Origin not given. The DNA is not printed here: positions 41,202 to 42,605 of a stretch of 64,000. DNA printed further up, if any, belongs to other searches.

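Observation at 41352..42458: Unassigned 368-aa methyltransferase-like protein as the third gene of the phnA-phnY operon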

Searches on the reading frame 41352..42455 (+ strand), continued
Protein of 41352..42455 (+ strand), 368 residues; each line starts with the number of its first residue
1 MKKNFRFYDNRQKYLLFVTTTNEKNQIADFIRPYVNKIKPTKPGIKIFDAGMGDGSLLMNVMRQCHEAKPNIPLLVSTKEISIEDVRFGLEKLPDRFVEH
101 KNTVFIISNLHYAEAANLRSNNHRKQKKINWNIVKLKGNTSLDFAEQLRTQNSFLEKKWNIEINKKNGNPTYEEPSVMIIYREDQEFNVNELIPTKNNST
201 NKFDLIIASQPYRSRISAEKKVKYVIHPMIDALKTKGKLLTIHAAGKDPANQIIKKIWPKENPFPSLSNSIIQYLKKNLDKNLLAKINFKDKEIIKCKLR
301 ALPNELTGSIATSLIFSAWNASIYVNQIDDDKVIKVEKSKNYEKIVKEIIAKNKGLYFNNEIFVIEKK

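Call 24: search_protein_families(library=ncbifam, proteins=[L015:4461-5711:+, L015:5802-6878:+, L015:6886-7995:+, L015:337-1467:-, L015:11747-12319:+, L015:12323-12844:+, L015:12856-13860:+, L015:13869-14918:-, L015:14928-15587:-], max_evalue=0.001)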
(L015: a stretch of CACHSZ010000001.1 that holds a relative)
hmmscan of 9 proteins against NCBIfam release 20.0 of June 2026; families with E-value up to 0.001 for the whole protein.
L015:4461-5711:+ (417 aa): 5 families
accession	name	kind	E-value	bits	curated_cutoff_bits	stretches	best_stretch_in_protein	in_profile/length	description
NF008211.0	PRK10974.1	equivalog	3e-18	65.6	411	1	8-366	9-378/439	sn-glycerol-3-phosphate ABC transporter substrate-binding protein UgpB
TIGR03850.1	bind_CPR_0540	equivalog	1.5e-12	46.9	299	1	24-192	32-205/437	carbohydrate ABC transporter substrate-binding protein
NF007011.0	PRK09474.1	equivalog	1.5e-09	37.2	291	1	64-284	63-277/396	maltose/maltodextrin ABC transporter substrate-binding protein MalE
NF053763.1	ABCarbgalBndGanS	equivalog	2.6e-06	26.4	700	1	45-177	56-177/420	galactooligosaccharide ABC transporter substrate-binding protein GanS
TIGR03851.1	chitin_NgcE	equivalog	0.00011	21.2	399.65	1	46-201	60-218/450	N-acetylglucosamine/diacetylchitobiose ABC transporter substrate-binding protein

L015:5802-6878:+ (359 aa): 11 families
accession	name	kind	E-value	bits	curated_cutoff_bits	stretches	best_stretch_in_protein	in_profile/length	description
NF003317.0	PRK04326.1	equivalog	9e-58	196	406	1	56-359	38-322/340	methionine synthase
NF006589.0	PRK09121.1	equivalog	3.9e-57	193.8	392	1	48-357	33-334/342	methionine synthase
NF002119.0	PRK00957.1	equivalog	3e-33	115.3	258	1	62-358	34-303/306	methionine synthase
TIGR01371.1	met_syn_B12ind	equivalog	5.3e-26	91.9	929.95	1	58-358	457-750/754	5-methyltetrahydropteroyltriglutamate--homocysteine S-methyltransferase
NF003556.0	PRK05222.1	equivalog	1.6e-25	90.2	541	2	60-205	453-597/750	5-methyltetrahydropteroyltriglutamate--homocysteine S-methyltransferase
NF005085.0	PRK06520.1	subfamily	2.3e-18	66.5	313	1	64-338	45-340/368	5-methyltetrahydropteroyltriglutamate--homocysteine S-methyltransferase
NF004875.0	PRK06233.1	equivalog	3e-17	62.5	576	1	61-338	44-344/373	vitamin B12 independent methionine synthase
NF002272.0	PRK01207.1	equivalog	1.2e-16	60.8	399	1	124-357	95-337/343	methionine synthase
NF006349.0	PRK08575.1-2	equivalog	1.6e-08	34.3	322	1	146-356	124-317/323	5-methyltetrahydropteroyltriglutamate--homocysteine methyltransferase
NF006350.0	PRK08575.1-4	equivalog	1.9e-07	30.8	361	1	58-217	33-192/309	5-methyltetrahydropteroyltriglutamate--homocysteine methyltransferase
NF004712.0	PRK06052.1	subfamily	2.9e-06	26.6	387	0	305-350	285-331/344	methionine synthase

L015:6886-7995:+ (370 aa): 15 families
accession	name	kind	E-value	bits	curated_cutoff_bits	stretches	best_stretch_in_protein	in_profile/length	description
TIGR03405.1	Phn_Fe-ADH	equivalog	4.5e-109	364.5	423.7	1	4-355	1-354/355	iron-containing alcohol dehydrogenase PsrA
NF010378.0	PRK13805.1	equivalog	3.9e-47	160.6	951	1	7-286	462-755/872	bifunctional acetaldehyde-CoA/alcohol dehydrogenase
NF041833.1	Fe_ADH_ErcA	equivalog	1.7e-45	155.8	550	1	9-288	10-291/382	alcohol dehydrogenase-like regulatory protein ErcA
TIGR02638.1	lactal_redase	equivalog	1.3e-42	146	523.15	1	50-345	56-358/379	lactaldehyde reductase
NF007911.0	PRK10624.1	equivalog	2.3e-41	142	537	1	12-345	13-357/382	lactaldehyde reductase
NF050025.1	SulfAcetaldRedSarD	equivalog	6.7e-36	123.9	700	1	11-284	12-287/385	sulfoacetaldehyde reductase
NF058672.1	4HyButDHCUPNE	equivalog_domain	7.5e-36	124.1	500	1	48-345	51-353/378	4-hydroxybutyrate dehydrogenase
NF053866.1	CholDhdGbsBBac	equivalog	5.1e-35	120.8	550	1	38-284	53-297/392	choline dehydrogenase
NF007363.0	PRK09860.1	equivalog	1.8e-33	116.2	581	1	57-286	65-290/383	L-threonine dehydrogenase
NF011998.0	PRK15454.1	equivalog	4.5e-31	108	556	1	82-286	106-308/395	ethanolamine utilization ethanol dehydrogenase EutG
TIGR04266.1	NDMA_methanol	equivalog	4.6e-18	65.2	625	1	59-284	73-299/420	NDMA-dependent methanol dehydrogenase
NF011717.0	PRK15138.1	equivalog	3.9e-16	59.1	645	1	3-286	5-294/387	alcohol dehydrogenase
NF041822.1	daptide_DH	equivalog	9.8e-14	51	300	1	60-178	36-154/363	daptide-type RiPP biosynthesis dehydogenase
NF006941.0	PRK09423.1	subfamily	7.4e-07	28.3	336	1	7-107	8-109/367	glycerol dehydrogenase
NF002022.0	PRK00843.1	equivalog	0.00029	20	413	0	7-105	11-110/350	NAD(P)-dependent glycerol-1-phosphate dehydrogenase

L015:337-1467:- (377 aa): 185 families (the best 25 are shown)
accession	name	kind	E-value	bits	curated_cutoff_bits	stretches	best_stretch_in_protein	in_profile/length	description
NF008653.0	PRK11650.1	subfamily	3.8e-116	388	432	1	1-371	1-353/357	sn-glycerol-3-phosphate ABC transporter ATP-binding protein UgpC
NF008233.0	PRK11000.1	equivalog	5.8e-103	344.6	568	1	1-370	1-358/369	maltose/maltodextrin ABC transporter ATP-binding protein MalK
TIGR03265.1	PhnT2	equivalog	6.7e-91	305.1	457.7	1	3-356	4-343/353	putative 2-aminoethylphosphonate ABC transporter ATP-binding protein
NF006987.0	PRK09452.1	equivalog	3.7e-90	302.3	482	1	4-333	18-338/378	spermidine/putrescine ABC transporter ATP-binding protein PotA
NF043075.1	MMSYN1_0197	equivalog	1.2e-84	284.2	550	1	4-341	3-319/341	spermidine/putrescine ABC transporter ATP-binding protein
NF040933.2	ABC_arch_GlcV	equivalog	3e-82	276.4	450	1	3-306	2-295/357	glucose ABC transporter ATP-binding protein GlcV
TIGR01187.1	potA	subfamily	1.6e-81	274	355.6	1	34-338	1-296/325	polyamine ABC transporter ATP-binding protein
NF008513.0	PRK11432.1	equivalog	1.1e-79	268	496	1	4-321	7-306/351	ferric ABC transporter ATP-binding protein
TIGR00968.1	3a0106s01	subfamily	3.4e-73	246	342.75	1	4-254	1-233/237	sulfate ABC transporter ATP-binding protein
NF008105.0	PRK10851.1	equivalog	6.3e-72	242.3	502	1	4-305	3-288/362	sulfate/thiosulfate ABC transporter ATP-binding protein CysA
NF040840.2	tungstate_WtpC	equivalog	9.3e-70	235.6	440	1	4-338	2-321/347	tungstate ABC transporter ATP-binding protein WtpC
TIGR03258.1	PhnT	equivalog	1.9e-69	234.4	499.15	1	2-339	7-334/359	2-aminoethylphosphonate ABC transport system ATP-binding subunit PhnT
NF008621.0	PRK11607.1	equivalog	2.1e-66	224.2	613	1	5-332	21-340/377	putrescine ABC transporter ATP-binding subunit PotG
TIGR01186.1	proV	subfamily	2.5e-55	188.1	326.6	1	13-257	3-235/363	betaine/proline/choline family ABC transporter ATP-binding protein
NF040729.1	ABC_ATP_SaoA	equivalog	2.4e-48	164.7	360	1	4-227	2-208/248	ABC transporter ATP-binding protein SaoA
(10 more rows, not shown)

L015:11747-12319:+ (191 aa): 5 families
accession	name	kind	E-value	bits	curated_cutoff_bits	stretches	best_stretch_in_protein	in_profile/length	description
TIGR03276.1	Phn-HD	hypoth_equivalog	1.9e-59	200.2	214.6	1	6-180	2-176/179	phosphonate degradation HD-domain oxygenase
NF049941.1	HyMthAminphonOxyTmpB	equivalog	4.6e-46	157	300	1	4-182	4-182/188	(R)-1-hydroxy-2-trimethylaminoethylphosphonate oxygenase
NF052439.1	HMPDioxPhnZ1GIM8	equivalog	2.6e-44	151.1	300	1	5-178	20-193/199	hydroxymethylphosphonate dioxygenase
TIGR00277.1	HDIG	domain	1.7e-05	24.6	27.6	0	52-103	31-82/84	HDIG domain-containing metalloprotein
TIGR02578.2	cas_TM1811_Csm1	equivalog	0.00073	18.3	170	1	53-110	6-66/753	type III-A CRISPR-associated protein Cas10/Csm1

L015:12323-12844:+ (174 aa): 1 family
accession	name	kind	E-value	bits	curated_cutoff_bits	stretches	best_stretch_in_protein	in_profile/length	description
NF009025.0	PRK12361.1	equivalog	1.3e-05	23.6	505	1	36-170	107-232/546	hypothetical protein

L015:12856-13860:+ (335 aa): 0 families

L015:13869-14918:- (350 aa): 1 family
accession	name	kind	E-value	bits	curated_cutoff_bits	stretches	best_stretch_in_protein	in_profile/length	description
NF053884.1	SulfPermCysPBac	equivalog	4.2e-22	78.5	400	1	12-348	9-325/354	sulfate permease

L015:14928-15587:- (220 aa): 1 family
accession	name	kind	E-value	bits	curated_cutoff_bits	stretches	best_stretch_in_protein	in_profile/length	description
TIGR00153.1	TIGR00153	hypoth_equivalog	6.4e-20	71.8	104.3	1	22-218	18-216/217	TIGR00153 family protein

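Call 32: search_protein_families(library=ncbifam, proteins=[L075:754-1392:-, L075:1395-2288:-, L075:2294-3595:-, L075:3758-4777:-, L075:4814-5248:-, L075:5253-5762:-, L075:5842-7170:+, L075:7170-7982:+, L075:9114-10127:-, L075:11319-12317:-], max_evalue=0.00001)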
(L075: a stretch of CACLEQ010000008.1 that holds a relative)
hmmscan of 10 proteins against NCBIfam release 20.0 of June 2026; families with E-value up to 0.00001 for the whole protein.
L075:754-1392:- (213 aa): 0 families

L075:1395-2288:- (298 aa): 1 family
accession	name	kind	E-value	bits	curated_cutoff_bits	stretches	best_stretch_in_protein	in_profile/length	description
TIGR00946.1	2a69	subfamily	1e-17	64.3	246.05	1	3-292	2-333/336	auxin efflux carrier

L075:2294-3595:- (434 aa): 8 families
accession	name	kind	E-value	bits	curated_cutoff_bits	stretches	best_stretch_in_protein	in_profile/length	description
NF004976.0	PRK06349.1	subfamily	1.3e-136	456.2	205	1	6-432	2-426/430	homoserine dehydrogenase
NF004912.0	PRK06270.1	equivalog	5.5e-71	239.7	373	1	61-326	74-338/343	homoserine dehydrogenase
NF006235.0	PRK08374.1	equivalog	5.7e-46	157.1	451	1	58-322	72-326/336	homoserine dehydrogenase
NF005290.0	PRK06813.1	equivalog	9.2e-31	107.1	286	1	88-329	99-341/346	homoserine dehydrogenase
NF005002.0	PRK06392.1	equivalog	2.4e-29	102.3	296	1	7-240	2-247/329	homoserine dehydrogenase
NF006959.0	PRK09436.1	equivalog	1.8e-27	95.8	726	1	4-217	461-687/819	bifunctional aspartate kinase/homoserine dehydrogenase I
NF007003.0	PRK09466.1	subfamily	4.5e-14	51.8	582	1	2-217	452-681/810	bifunctional aspartate kinase/homoserine dehydrogenase II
NF003361.0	PRK04435.1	equivalog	3.7e-06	26.8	131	1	340-428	56-144/148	ACT domain-containing protein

L075:3758-4777:- (340 aa): 5 families
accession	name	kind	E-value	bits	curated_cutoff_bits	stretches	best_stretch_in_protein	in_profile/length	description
TIGR01850.1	argC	equivalog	2.4e-112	375.5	233.6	1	5-340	2-339/345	N-acetyl-gamma-glutamyl-phosphate reductase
TIGR01851.1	argC_other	equivalog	1.1e-28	100.4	229.85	1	127-330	89-307/310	N-acetyl-gamma-glutamyl-phosphate reductase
NF006416.0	PRK08664.1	subfamily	4.2e-19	69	232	2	2-96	2-103/350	aspartate-semialdehyde dehydrogenase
TIGR00978.1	asd_EA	equivalog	6.5e-15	55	301.2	1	4-329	1-339/342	aspartate-semialdehyde dehydrogenase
NF011456.0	PRK14874.1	equivalog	2.9e-12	46.3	223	0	2-105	3-103/346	aspartate-semialdehyde dehydrogenase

L075:4814-5248:- (145 aa): 3 families
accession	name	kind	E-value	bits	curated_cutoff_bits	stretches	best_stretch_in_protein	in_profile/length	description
NF001099.0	PRK00132.1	equivalog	4.5e-52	175.7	112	1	18-145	3-130/130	30S ribosomal protein S9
NF001749.0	PRK00474.1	equivalog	1.8e-20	73.5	147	1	23-145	7-134/134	30S ribosomal protein S9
TIGR03627.1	uS9_arch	equivalog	1.9e-20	73.5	162.75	1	23-145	4-130/130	30S ribosomal protein S9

L075:5253-5762:- (170 aa): 3 families
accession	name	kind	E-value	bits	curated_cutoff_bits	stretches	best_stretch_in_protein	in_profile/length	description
TIGR01066.1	rplM_bact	equivalog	2e-53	180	93.05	1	21-158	2-140/141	50S ribosomal protein L13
TIGR01077.1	L13_A_E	equivalog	4.5e-11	43.3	98.9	1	35-161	3-118/141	50S ribosomal protein L13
NF005004.0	PRK06394.1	equivalog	1.2e-10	41.5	146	1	34-165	8-127/149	50S ribosomal protein L13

L075:5842-7170:+ (443 aa): 43 families (the best 25 are shown)
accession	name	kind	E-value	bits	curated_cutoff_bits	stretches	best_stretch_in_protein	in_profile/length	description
NF006004.0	PRK08134.1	equivalog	2.6e-199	662.3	636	1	10-436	4-430/433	O-acetylhomoserine aminocarboxypropyltransferase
TIGR01326.1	OAH_OAS_sulfhy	subfamily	4.7e-184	611.9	495.1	1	14-431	1-417/418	O-acetylhomoserine aminocarboxypropyltransferase/cysteine synthase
NF005872.0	PRK07812.1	equivalog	8.5e-173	574.8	703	1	4-436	6-437/439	bifunctional o-acetylhomoserine/o-acetylserine sulfhydrylase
NF006096.0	PRK08248.1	equivalog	3e-168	559.9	726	1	10-435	4-429/431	homocysteine synthase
NF004650.0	PRK05994.1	equivalog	1.8e-166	554.2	667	1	10-432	3-425/427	O-acetylhomoserine aminocarboxypropyltransferase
NF004757.0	PRK06084.1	equivalog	1.9e-151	504.7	790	1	14-435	2-424/425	bifunctional O-acetylhomoserine aminocarboxypropyltransferase/cysteine synthase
NF004125.0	PRK05613.1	equivalog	2e-142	474.8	765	1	6-433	5-436/437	O-acetylhomoserine/O-acetylserine sulfhydrylase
NF005215.0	PRK06702.1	equivalog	7.2e-132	440.3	709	1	15-430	7-421/432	bifunctional O-acetylhomoserine aminocarboxypropyltransferase/cysteine synthase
NF006003.0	PRK08133.1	equivalog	1.5e-116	389.3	522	2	6-234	3-228/396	O-succinylhomoserine sulfhydrylase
TIGR01328.1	met_gam_lyase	equivalog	1.8e-111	372.8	549.7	2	14-239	3-226/391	methionine gamma-lyase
NF005695.0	PRK07503.1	equivalog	1.9e-108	362.7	666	2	10-232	5-227/403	methionine gamma-lyase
TIGR01325.1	O_suc_HS_sulf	equivalog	7e-107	357.3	510.05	2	17-231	2-215/380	O-succinylhomoserine sulfhydrylase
NF004876.0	PRK06234.1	subfamily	1.4e-106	356.9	666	2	12-238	6-232/400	methionine gamma-lyase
NF005263.0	PRK06767.1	equivalog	2.4e-98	329.7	617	2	11-231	2-222/392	methionine gamma-lyase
NF004609.0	PRK05939.1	equivalog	8.3e-96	321.4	555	1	12-433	3-410/412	cystathionine gamma-synthase family protein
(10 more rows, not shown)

L075:7170-7982:+ (271 aa): 30 families (the best 25 are shown)
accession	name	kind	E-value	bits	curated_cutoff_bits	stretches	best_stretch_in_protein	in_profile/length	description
NF011457.0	PRK14875.1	equivalog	1.9e-29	102.8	307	2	21-124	130-233/372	acetoin dehydrogenase dihydrolipoyllysine-residue acetyltransferase subunit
TIGR02427.1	protocat_pcaD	equivalog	2.2e-25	89.5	255.85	2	21-126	11-116/251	3-oxoadipate enol-lactonase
NF051488.1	bifunc_PcaDC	exception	7e-24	84.6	390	2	22-127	11-116/375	bifunctional 3-oxoadipate enol-lactonase/4-carboxymuconolactone decarboxylase PcaDC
NF050089.1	i_nPHAscl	equivalog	1.1e-19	70.6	300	2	20-123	15-118/288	intracellular short-chain-length polyhydroxyalkanoate depolymerase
TIGR03611.1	RutD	equivalog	6.1e-15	55.3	238.5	1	20-121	10-112/258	pyrimidine utilization protein D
NF051487.1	bifunc_PcaCD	exception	9.9e-15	54.5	430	2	22-120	171-269/413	bifunctional 4-carboxymuconolactone decarboxylase/3-oxoadipate enol-lactonase PcaCD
TIGR03056.1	bchO_mg_che_rel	equivalog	1.8e-14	53.4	172.55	1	22-109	27-115/278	alpha/beta fold hydrolase BchO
TIGR01738.1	bioH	equivalog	2.3e-14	53.6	206.95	1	26-121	7-97/245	pimeloyl-ACP methyl ester esterase BioH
NF052610.1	macro_16_ester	equivalog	2.5e-14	53.3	420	1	22-123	22-128/281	alpha/beta fold macrolide esterase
TIGR03695.1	menH_SHCHC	equivalog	3.8e-14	52.7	208.55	1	23-123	2-105/252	2-succinyl-6-hydroxy-2,4-cyclohexadiene-1-carboxylate synthase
NF045632.1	hydroxlase_HsaD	equivalog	5.1e-13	48.6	400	1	21-125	32-140/290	4,5:9,10-diseco-3-hydroxy-5,9,17-trioxoandrosta-1(10),2-diene-4-oate hydrolase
NF053683.1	esterase_mleBRB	exception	8e-13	48.6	585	1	4-127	7-132/280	BRB family alpha/beta fold macrolide esterase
NF041759.1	mac_hydro_EstT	equivalog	1.8e-12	47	450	0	6-122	6-126/278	macrolide hydrolase EstT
TIGR01250.1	pro_imino_pep_2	subfamily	2.2e-12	47.1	167.65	1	203-263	228-287/288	proline iminopeptidase-family hydrolase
TIGR03343.1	biphenyl_bphD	equivalog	1.1e-11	44.5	462.15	0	201-262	218-279/282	2-hydroxy-6-oxo-6-phenylhexa-2,4-dienoate hydrolase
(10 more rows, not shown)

L075:9114-10127:- (338 aa): 1 family
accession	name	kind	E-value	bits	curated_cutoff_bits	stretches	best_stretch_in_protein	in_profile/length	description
NF045570.1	HemSynCtaAAlphapr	equivalog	6.4e-91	305.2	550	1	7-334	32-370/380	heme A synthase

L075:11319-12317:- (333 aa): 3 families
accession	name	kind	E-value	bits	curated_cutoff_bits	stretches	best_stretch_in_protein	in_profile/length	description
TIGR00182.1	plsX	equivalog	6.5e-88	295.1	243.4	1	5-332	1-326/337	phosphate acyltransferase PlsX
NF010419.0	PRK13845.1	equivalog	2.9e-54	184.6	729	1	2-328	95-428/440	putative glycerol-3-phosphate acyltransferase PlsX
NF010420.0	PRK13846.1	equivalog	4.2e-51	174.1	536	1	5-331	3-313/316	phosphate acyltransferase PlsX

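Call 33: list_cluster_members(proteins=[P0122, P0124, P0126, P0127, P0128, P0130, P0131, P0139, P0148, P0158])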
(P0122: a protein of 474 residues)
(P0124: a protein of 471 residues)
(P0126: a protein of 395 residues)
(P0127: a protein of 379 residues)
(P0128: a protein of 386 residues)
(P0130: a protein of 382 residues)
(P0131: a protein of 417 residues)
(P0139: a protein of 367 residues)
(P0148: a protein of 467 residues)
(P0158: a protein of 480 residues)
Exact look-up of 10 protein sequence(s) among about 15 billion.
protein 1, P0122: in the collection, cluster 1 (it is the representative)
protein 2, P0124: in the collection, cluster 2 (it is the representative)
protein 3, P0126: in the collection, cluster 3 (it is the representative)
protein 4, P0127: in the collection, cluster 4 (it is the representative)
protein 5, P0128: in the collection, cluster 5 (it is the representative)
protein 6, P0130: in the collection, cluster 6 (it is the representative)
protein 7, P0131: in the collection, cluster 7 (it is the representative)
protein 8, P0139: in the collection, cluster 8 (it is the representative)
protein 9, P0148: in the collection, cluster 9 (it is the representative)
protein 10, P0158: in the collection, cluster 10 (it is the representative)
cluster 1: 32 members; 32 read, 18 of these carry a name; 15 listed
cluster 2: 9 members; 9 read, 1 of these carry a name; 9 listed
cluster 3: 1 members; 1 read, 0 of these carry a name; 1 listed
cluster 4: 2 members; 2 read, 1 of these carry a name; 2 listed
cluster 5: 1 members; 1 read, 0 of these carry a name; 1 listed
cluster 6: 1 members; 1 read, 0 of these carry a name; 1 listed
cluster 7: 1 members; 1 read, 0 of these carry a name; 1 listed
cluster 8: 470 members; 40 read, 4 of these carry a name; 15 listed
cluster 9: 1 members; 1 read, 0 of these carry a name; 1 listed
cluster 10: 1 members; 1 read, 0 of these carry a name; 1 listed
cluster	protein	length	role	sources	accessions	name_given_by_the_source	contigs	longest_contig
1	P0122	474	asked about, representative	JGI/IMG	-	hypothetical protein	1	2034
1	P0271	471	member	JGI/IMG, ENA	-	hypothetical protein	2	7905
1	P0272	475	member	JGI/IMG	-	hypothetical protein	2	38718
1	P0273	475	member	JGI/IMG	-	hypothetical protein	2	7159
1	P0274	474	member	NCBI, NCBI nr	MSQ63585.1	MAG: hypothetical protein EXR33_07085 [Betaproteobacteria bacterium] | hypothetical protein [Betaproteobacteria bacterium]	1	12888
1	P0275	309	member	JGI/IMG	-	hypothetical protein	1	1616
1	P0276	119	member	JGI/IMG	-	hypothetical protein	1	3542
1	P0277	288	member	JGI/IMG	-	hypothetical protein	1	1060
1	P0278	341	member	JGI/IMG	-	hypothetical protein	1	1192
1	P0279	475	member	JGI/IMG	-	hypothetical protein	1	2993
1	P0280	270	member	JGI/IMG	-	hypothetical protein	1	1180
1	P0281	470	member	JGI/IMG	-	hypothetical protein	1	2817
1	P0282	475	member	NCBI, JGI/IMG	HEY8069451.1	MAG TPA: hypothetical protein VIF38_11240 [Burkholderiales bacterium] | hypothetical protein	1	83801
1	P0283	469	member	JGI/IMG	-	hypothetical protein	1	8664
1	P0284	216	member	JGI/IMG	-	hypothetical protein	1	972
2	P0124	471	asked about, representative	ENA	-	-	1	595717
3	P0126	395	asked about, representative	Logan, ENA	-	-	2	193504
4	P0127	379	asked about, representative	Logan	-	-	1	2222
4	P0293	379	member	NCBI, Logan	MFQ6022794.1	MAG: hypothetical protein ACE5NW_08740 [Acidiferrobacterales bacterium]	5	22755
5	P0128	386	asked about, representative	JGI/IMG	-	-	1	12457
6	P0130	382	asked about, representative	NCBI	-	-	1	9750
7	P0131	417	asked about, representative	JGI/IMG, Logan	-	-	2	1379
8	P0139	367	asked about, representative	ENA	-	-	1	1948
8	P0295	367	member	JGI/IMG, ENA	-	hypothetical protein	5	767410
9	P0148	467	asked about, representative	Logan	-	-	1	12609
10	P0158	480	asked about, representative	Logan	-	-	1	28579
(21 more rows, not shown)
